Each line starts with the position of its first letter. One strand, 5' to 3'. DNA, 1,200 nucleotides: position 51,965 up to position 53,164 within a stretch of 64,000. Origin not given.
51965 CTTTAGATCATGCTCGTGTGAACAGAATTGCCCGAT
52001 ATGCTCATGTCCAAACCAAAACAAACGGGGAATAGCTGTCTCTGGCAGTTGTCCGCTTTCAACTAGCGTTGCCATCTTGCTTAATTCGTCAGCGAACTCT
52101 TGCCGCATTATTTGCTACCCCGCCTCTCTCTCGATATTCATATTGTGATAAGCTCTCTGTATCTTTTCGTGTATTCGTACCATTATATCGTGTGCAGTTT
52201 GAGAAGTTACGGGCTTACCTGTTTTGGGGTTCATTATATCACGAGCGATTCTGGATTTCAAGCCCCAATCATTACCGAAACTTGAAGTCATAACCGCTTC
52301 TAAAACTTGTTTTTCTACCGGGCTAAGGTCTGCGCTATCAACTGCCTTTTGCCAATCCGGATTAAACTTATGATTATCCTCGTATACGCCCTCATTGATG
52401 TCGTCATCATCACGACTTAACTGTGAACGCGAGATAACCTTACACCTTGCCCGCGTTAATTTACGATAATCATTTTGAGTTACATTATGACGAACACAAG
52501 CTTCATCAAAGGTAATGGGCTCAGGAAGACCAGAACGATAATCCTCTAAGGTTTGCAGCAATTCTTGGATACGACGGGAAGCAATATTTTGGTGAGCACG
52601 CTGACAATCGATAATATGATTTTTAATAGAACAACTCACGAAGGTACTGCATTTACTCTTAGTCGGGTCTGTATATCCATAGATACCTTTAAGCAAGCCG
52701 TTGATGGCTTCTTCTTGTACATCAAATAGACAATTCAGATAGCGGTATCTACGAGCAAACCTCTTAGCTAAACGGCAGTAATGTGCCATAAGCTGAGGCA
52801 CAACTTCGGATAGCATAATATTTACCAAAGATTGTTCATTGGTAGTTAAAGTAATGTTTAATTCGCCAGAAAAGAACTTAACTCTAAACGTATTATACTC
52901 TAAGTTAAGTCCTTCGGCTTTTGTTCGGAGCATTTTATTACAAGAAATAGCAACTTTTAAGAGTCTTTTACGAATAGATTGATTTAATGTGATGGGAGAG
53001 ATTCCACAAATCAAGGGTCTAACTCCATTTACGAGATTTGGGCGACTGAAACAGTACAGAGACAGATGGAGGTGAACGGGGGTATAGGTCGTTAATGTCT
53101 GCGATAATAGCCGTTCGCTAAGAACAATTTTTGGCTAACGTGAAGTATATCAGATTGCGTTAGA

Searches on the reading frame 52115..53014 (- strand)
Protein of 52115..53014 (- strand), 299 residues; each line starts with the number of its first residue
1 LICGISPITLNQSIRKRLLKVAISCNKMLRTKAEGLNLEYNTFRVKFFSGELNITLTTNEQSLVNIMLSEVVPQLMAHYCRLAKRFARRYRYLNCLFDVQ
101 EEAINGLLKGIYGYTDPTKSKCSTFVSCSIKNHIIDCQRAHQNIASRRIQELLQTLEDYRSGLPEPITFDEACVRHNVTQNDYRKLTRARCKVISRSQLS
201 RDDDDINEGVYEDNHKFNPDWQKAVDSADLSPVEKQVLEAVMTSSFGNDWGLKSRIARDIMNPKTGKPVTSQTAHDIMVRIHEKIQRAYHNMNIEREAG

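Call 19: search_protein_families(library=pfam, proteins=[window:52115-53014:-], max_evalue=0.01)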
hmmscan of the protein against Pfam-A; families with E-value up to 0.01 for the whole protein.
window:52115-53014:- (299 aa): 2 families
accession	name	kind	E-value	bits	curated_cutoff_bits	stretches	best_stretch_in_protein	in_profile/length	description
PF04542.20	Sigma70_r2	-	0.0011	19.2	24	1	75-142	1-69/71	Sigma-70 region 2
PF25504.1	HEAT_5MP1_2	-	0.0044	17.1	26.5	1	64-136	81-150/241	5MP1/2 HEAT domain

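Call 55: search_protein_families(library=phrogs, proteins=[window:52115-53014:-], max_evalue=0.001)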
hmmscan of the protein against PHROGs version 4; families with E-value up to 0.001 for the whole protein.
window:52115-53014:- (299 aa): 0 families
